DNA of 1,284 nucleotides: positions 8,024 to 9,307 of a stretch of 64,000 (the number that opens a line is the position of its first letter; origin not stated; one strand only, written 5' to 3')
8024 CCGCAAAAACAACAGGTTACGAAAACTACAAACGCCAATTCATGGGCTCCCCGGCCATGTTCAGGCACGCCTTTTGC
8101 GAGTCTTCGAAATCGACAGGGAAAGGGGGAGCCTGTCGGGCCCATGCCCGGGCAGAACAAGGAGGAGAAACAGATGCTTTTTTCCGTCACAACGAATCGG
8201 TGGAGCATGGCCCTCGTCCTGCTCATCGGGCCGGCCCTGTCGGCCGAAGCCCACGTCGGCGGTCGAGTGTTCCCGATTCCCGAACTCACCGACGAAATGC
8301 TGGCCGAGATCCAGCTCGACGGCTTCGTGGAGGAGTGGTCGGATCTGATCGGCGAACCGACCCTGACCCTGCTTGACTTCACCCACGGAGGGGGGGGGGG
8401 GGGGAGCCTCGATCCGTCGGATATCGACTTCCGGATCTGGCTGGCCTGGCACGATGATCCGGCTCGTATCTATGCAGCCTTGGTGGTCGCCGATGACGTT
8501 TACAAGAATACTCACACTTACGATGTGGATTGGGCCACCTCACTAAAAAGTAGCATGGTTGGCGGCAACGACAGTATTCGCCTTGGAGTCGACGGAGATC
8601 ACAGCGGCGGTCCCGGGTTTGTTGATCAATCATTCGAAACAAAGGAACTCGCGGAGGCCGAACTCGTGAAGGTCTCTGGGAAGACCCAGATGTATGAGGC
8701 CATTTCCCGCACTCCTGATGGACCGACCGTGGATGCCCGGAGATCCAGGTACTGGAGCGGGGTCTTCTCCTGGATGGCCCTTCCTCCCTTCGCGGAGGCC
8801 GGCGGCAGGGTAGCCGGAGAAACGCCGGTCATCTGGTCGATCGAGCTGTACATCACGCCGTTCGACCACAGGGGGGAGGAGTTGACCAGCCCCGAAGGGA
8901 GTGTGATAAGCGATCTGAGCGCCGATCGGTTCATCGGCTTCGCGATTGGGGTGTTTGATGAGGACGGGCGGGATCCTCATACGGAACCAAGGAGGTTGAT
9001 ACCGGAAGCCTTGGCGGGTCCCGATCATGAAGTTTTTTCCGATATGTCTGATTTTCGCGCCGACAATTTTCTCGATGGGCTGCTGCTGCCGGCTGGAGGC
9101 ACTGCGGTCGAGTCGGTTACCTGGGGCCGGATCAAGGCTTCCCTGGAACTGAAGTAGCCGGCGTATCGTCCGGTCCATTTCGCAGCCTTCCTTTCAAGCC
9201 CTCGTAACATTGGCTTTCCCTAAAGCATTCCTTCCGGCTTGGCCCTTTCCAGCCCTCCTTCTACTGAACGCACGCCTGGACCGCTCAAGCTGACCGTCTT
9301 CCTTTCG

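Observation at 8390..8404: In-frame G15 homopolymer in a secreted-protein gene: candidate phase-variable contingency locus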

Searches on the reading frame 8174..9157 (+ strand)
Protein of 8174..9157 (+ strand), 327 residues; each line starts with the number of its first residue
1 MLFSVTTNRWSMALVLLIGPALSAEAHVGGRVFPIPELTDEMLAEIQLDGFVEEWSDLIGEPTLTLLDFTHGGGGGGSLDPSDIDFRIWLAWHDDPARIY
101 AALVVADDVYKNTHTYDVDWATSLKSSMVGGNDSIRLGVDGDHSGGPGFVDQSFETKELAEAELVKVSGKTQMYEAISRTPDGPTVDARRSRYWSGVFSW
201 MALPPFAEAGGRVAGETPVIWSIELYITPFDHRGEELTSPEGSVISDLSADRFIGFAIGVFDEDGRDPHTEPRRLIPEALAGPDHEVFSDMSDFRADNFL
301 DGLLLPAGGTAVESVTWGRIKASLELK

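Call 10: search_protein_families(library=pfam, proteins=[window:8174-9154:+], max_evalue=0.1)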
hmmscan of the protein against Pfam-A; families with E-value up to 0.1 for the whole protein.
window:8174-9154:+ (327 aa): 0 families

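Call 11: find_encoding_contigs(protein=window:8174-9157:+, flank=10000, max_places=10)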
Protein window:8174-9157:+ (327 aa): no gene with exactly this product is on record in the collection.

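Call 12: find_homologous_proteins(query=window:8174-9154:+)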
Query window:8174-9154:+ (327 aa): 671 proteins with E <= 0.001 among 6054 candidates; the best 120 are listed.
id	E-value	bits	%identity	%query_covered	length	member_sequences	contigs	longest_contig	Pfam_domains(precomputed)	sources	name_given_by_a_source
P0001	4.1e-218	741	100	100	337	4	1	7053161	-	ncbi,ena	-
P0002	1.7e-187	641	90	97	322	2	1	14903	-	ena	-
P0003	1.1e-183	628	87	97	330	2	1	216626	-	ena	-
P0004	2.8e-178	610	85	99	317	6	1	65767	-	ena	-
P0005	1.8e-174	598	84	99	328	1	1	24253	-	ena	-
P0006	3.1e-166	571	82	97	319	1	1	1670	-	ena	-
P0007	1.7e-151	522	77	96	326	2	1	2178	-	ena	-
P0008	9.2e-146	503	78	96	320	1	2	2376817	-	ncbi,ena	-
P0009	1.6e-134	466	81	79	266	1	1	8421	-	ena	-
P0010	4.5e-122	425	71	86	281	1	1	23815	-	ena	-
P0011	6.5e-118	412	64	99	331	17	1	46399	-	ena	-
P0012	6.6e-117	409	64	100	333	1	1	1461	-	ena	-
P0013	9.4e-117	408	64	97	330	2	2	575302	-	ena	-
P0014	2.0e-116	407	63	100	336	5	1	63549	-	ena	-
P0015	2.2e-112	394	61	100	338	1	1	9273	-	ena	-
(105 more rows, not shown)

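Call 14: find_encoding_contigs(protein=P0001, flank=3000, max_places=10)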
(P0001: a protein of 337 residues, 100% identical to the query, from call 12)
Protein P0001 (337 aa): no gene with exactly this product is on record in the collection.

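Call 15: list_cluster_members(proteins=[P0001, P0002, P0003, P0004, P0009])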
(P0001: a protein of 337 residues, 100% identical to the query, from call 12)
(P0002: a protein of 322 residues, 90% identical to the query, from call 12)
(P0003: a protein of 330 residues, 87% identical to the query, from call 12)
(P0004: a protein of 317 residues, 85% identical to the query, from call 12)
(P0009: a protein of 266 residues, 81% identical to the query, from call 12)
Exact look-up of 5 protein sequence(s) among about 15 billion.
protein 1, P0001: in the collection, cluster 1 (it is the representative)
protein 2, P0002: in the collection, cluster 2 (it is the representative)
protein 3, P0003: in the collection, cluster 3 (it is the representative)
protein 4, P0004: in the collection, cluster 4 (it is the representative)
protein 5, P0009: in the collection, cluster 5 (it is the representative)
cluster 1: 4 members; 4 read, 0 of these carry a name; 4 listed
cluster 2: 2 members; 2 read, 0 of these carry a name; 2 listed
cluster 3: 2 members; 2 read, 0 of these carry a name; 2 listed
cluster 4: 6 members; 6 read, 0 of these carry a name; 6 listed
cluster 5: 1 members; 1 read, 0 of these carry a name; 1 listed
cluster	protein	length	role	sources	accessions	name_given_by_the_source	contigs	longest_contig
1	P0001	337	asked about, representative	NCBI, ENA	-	-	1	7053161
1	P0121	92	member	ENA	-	-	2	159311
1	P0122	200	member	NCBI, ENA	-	-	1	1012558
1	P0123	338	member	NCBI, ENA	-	-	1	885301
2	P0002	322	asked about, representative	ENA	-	-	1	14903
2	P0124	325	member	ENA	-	-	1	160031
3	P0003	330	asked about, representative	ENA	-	-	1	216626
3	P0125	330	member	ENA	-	-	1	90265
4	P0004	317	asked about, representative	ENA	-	-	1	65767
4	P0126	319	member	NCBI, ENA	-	-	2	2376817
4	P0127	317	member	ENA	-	-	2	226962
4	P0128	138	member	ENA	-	-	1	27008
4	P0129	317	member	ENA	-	-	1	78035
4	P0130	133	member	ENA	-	-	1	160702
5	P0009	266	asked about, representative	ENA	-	-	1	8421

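Call 18: find_encoding_contigs(protein=P0123, flank=6000, max_places=6)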
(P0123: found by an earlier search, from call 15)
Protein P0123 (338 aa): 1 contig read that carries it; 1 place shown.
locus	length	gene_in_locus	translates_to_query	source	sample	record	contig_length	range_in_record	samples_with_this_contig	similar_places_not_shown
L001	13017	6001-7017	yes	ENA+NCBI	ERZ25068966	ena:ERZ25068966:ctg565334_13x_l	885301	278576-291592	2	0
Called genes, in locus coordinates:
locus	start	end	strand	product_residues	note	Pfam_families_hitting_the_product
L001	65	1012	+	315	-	PF01379:Porphobil_deam, PF03900:Porphobil_deamC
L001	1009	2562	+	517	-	PF00590:TP_methylase, PF02602:HEM4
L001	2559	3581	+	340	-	PF00586:AIRS, PF02769:AIRS_C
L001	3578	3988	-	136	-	PF13358:DDE_3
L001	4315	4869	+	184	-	-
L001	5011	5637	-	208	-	PF01609:DDE_Tnp_1, PF13612:DDE_Tnp_1_3 (weak), PF13586:DDE_Tnp_1_2 (weak)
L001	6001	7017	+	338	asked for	-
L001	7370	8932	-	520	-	PF07494:Reg_prop (faint), PF00158:Sigma54_activat, PF14532:Sigma54_activ_2, PF07728:AAA_5 (weak), PF25601:AAA_lid_14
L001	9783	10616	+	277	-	-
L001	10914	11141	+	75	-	-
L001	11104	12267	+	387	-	-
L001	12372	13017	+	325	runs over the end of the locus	-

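Call 19: find_encoding_contigs(protein=P0121, flank=6000, max_places=6)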
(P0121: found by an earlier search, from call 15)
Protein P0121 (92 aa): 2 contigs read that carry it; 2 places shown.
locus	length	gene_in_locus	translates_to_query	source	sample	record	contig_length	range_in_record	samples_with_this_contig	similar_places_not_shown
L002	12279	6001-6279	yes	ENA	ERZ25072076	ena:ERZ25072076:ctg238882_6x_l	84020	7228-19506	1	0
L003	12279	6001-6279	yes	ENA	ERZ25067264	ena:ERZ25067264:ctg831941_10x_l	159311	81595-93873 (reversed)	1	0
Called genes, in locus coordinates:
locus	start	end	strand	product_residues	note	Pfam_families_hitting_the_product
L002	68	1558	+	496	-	PF03951:Gln-synt_N, PF00120:Gln-synt_C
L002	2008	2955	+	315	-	PF01379:Porphobil_deam, PF03900:Porphobil_deamC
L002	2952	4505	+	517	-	PF00590:TP_methylase, PF02602:HEM4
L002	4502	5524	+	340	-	PF00586:AIRS, PF02769:AIRS_C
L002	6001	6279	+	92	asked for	-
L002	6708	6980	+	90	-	-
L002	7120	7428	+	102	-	PF26549:Tricorn_N (faint), PF07676:PD40 (faint)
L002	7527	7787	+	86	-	PF26549:Tricorn_N, PF07676:PD40 (weak)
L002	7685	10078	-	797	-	PF07494:Reg_prop (faint), PF00158:Sigma54_activat, PF14532:Sigma54_activ_2, PF07728:AAA_5 (weak), PF25601:AAA_lid_14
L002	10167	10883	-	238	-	PF07494:Reg_prop (faint)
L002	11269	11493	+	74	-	-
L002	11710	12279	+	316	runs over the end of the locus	-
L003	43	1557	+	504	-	-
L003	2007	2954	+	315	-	PF01379:Porphobil_deam, PF03900:Porphobil_deamC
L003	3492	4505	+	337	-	PF02602:HEM4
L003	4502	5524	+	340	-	PF00586:AIRS, PF02769:AIRS_C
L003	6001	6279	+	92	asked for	-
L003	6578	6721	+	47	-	-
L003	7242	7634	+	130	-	PF26550:Tricorn_2nd (weak), PF26549:Tricorn_N (faint), PF07676:PD40 (faint)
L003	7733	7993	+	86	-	PF26549:Tricorn_N, PF07676:PD40 (weak)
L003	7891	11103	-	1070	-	PF07494:Reg_prop (faint), PF00158:Sigma54_activat, PF07728:AAA_5 (weak), PF14532:Sigma54_activ_2, PF25601:AAA_lid_14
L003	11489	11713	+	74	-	-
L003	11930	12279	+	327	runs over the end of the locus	-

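Call 20: find_encoding_contigs(protein=P0122, flank=6000, max_places=6)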
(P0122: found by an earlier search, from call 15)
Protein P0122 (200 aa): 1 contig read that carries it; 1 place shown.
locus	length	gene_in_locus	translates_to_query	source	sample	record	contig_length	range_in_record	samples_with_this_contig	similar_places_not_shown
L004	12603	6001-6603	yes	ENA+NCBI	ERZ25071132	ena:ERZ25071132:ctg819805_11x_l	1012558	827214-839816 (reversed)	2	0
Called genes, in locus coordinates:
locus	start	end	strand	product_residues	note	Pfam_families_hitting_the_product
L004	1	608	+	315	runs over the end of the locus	PF01379:Porphobil_deam, PF03900:Porphobil_deamC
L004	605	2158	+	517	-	PF00590:TP_methylase, PF02602:HEM4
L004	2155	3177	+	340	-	PF00586:AIRS, PF02769:AIRS_C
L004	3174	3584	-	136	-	PF13358:DDE_3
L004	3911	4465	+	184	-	-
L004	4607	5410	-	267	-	PF13340:DUF4096, PF01609:DDE_Tnp_1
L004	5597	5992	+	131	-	-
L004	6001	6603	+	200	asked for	-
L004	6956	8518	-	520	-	PF07494:Reg_prop (faint), PF00158:Sigma54_activat, PF14532:Sigma54_activ_2, PF07728:AAA_5 (weak), PF25601:AAA_lid_14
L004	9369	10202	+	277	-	-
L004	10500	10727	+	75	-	-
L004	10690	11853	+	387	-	-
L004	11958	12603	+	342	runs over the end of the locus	-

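Call 25: find_related_loci(query=window:8174-9154:+, collection=genome_contigs, flank=3000)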
Query window:8174-9154:+ (327 aa) in genome_contigs; peptide patterns used: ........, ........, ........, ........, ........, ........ (x = any residue, [..] = any of these).
134 stretches matched a pattern; 15 encode a relative of the query (tblastn E <= 1e-3); 15 distinct loci.
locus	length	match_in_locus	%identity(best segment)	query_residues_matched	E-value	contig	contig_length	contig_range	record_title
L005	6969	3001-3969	64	8-324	8e-123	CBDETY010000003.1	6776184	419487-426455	MAG: Candidatus Latescibacterota bacterium isolate 4ecebec3-674b-4d24-a34d-cb651c760dca genome assembly, contig: contig_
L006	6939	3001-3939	53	20-326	5e-87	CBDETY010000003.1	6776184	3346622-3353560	MAG: Candidatus Latescibacterota bacterium isolate 4ecebec3-674b-4d24-a34d-cb651c760dca genome assembly, contig: contig_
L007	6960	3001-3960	53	1-327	1e-84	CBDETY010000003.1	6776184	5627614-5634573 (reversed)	MAG: Candidatus Latescibacterota bacterium isolate 4ecebec3-674b-4d24-a34d-cb651c760dca genome assembly, contig: contig_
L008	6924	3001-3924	50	2-324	1e-82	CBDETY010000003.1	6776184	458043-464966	MAG: Candidatus Latescibacterota bacterium isolate 4ecebec3-674b-4d24-a34d-cb651c760dca genome assembly, contig: contig_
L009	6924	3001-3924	49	2-327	3e-82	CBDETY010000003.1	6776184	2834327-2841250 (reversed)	MAG: Candidatus Latescibacterota bacterium isolate 4ecebec3-674b-4d24-a34d-cb651c760dca genome assembly, contig: contig_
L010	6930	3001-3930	49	8-327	4e-82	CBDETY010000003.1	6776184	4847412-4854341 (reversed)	MAG: Candidatus Latescibacterota bacterium isolate 4ecebec3-674b-4d24-a34d-cb651c760dca genome assembly, contig: contig_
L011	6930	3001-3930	49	11-327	6e-80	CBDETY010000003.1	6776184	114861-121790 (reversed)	MAG: Candidatus Latescibacterota bacterium isolate 4ecebec3-674b-4d24-a34d-cb651c760dca genome assembly, contig: contig_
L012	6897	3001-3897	48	8-325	7e-81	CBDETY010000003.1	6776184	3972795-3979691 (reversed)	MAG: Candidatus Latescibacterota bacterium isolate 4ecebec3-674b-4d24-a34d-cb651c760dca genome assembly, contig: contig_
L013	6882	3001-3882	52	29-326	7e-78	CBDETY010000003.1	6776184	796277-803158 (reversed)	MAG: Candidatus Latescibacterota bacterium isolate 4ecebec3-674b-4d24-a34d-cb651c760dca genome assembly, contig: contig_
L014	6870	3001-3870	48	27-326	1e-66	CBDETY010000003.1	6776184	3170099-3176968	MAG: Candidatus Latescibacterota bacterium isolate 4ecebec3-674b-4d24-a34d-cb651c760dca genome assembly, contig: contig_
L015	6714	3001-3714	49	76-326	5e-47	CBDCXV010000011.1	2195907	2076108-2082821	MAG: Candidatus Latescibacterota bacterium isolate a04b77f4-1c6a-4467-bb03-95175eeb39fb genome assembly, contig: contig_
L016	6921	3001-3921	48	4-325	6e-70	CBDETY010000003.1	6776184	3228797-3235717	MAG: Candidatus Latescibacterota bacterium isolate 4ecebec3-674b-4d24-a34d-cb651c760dca genome assembly, contig: contig_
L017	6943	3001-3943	48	4-327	8e-63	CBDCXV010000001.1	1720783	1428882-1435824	MAG: Candidatus Latescibacterota bacterium isolate a04b77f4-1c6a-4467-bb03-95175eeb39fb genome assembly, contig: contig_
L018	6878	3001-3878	52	10-327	5e-56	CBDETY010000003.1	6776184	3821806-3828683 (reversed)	MAG: Candidatus Latescibacterota bacterium isolate 4ecebec3-674b-4d24-a34d-cb651c760dca genome assembly, contig: contig_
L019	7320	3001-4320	56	2-327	2e-56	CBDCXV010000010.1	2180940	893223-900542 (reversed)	MAG: Candidatus Latescibacterota bacterium isolate a04b77f4-1c6a-4467-bb03-95175eeb39fb genome assembly, contig: contig_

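Call 26: find_related_loci(query=window:8174-9154:+, collection=metagenome_contigs, flank=1500)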
Query window:8174-9154:+ (327 aa) in metagenome_contigs; peptide patterns used: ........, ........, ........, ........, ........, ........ (x = any residue, [..] = any of these).
185 stretches matched a pattern, but none encodes a relative of the query by tblastn (E <= 1e-3).

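Call 27: find_encoding_contigs(protein=P0003, flank=2000, max_places=6)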
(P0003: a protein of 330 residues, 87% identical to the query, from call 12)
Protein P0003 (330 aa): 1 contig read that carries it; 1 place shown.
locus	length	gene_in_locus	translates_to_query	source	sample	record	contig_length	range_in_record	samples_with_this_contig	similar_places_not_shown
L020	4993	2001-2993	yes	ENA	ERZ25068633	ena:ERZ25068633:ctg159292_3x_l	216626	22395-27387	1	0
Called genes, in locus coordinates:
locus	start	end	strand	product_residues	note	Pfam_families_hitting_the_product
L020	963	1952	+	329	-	-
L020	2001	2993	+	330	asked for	-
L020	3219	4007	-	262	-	PF05721:PhyH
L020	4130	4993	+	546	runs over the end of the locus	PF05721:PhyH, PF02985:HEAT (faint), PF13513:HEAT_EZ (weak), PF00514:Arm (faint), PF03130:HEAT_PBS (faint), PF13646:HEAT_2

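Call 28: find_encoding_contigs(protein=P0004, flank=2000, max_places=6)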
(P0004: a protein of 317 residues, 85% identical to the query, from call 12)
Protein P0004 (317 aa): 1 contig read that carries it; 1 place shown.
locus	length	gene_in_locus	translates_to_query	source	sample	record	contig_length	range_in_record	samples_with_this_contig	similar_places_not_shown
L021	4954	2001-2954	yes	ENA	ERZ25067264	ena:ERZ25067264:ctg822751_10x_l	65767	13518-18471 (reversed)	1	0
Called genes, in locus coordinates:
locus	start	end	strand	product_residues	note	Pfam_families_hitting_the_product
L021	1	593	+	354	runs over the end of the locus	PF00989:PAS, PF13188:PAS_8 (weak), PF08448:PAS_4, PF13426:PAS_9, PF07730:HisKA_3, PF13581:HATPase_c_2 (weak), PF02518:HATPase_c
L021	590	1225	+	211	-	PF00072:Response_reg, PF08281:Sigma70_r4_2, PF00196:GerE, PF13384:HTH_23 (weak), PF13551:HTH_29 (faint)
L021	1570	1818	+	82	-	-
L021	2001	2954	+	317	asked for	-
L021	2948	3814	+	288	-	PF26550:Tricorn_2nd, PF26549:Tricorn_N, PF07676:PD40 (weak), PF25174:Beta-prop_THOC3, PF26550:Tricorn_2nd, PF26549:Tricorn_N, PF26549:Tricorn_N, PF07676:PD40, +7 more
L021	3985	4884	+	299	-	-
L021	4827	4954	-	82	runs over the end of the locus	-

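Call 43: find_encoding_contigs(protein=P0009, flank=1500, max_places=4)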
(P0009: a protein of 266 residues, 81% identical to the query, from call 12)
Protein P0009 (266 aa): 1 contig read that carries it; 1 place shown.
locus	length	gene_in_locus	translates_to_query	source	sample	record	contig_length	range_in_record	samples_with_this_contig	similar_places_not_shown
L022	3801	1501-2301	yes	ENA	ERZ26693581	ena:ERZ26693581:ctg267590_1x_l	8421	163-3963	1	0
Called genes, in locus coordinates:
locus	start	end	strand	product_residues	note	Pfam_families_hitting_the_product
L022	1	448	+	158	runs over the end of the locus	PF13581:HATPase_c_2 (weak), PF02518:HATPase_c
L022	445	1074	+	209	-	PF00072:Response_reg, PF08281:Sigma70_r4_2, PF00196:GerE, PF13384:HTH_23 (weak)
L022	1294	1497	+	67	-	-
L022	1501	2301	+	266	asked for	-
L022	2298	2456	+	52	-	-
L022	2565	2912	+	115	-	PF00072:Response_reg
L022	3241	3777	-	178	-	PF00080:Sod_Cu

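Call 44: find_encoding_contigs(protein=P0002, flank=1500, max_places=4)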
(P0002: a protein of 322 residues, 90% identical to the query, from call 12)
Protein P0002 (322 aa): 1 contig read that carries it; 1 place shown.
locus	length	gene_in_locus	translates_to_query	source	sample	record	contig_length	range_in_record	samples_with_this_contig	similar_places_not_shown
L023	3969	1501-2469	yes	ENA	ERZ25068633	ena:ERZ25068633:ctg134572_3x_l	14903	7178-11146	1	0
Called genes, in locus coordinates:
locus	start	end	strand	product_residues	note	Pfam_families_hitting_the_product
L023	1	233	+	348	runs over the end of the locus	PF00989:PAS, PF08448:PAS_4, PF13188:PAS_8 (weak), PF13426:PAS_9, PF07730:HisKA_3, PF13581:HATPase_c_2 (weak), PF02518:HATPase_c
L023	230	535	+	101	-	PF00072:Response_reg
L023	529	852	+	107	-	PF08281:Sigma70_r4_2, PF00196:GerE, PF04545:Sigma70_r4 (weak)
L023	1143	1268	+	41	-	-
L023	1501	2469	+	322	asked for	-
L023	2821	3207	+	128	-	PF00072:Response_reg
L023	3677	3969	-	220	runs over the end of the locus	-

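Call 45: predict_structure(alignment_id=A3)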
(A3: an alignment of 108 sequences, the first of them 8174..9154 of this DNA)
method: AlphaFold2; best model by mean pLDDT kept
length: 327 residues; sequences in the alignment: 108
mean_pLDDT: 84.8   pTM: 0.84
mean pLDDT of the five models: 84.8, 83.8, 82.5, 79.4, 79.1
residues with pLDDT >= 90: 216; 70-90: 59; 50-70: 17; < 50: 35
segments of 3 or more residues with pLDDT < 50: 1-15, 310-327
pLDDT, mean of each block of 10 residues (from residue 1): 40 49 65 93 92 89 95 78 95 95 96 93 89 96 92 86 92 96 92 89 94 92 96 90 93 96 75 91 88 95 83 44 37
secondary structure, 60 per line:
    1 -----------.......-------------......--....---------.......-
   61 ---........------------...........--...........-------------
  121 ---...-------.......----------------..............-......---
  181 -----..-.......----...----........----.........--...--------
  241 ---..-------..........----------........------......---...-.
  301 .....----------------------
elements in order: H12-18 E32-37 H40-43 H53-59 E69-71 E84-94 E97-107 E134-140 H157-170 E172-177 H189-195 E207-214 E219-227 E230-232 E253-262 E273-277 H287-292 E300-305
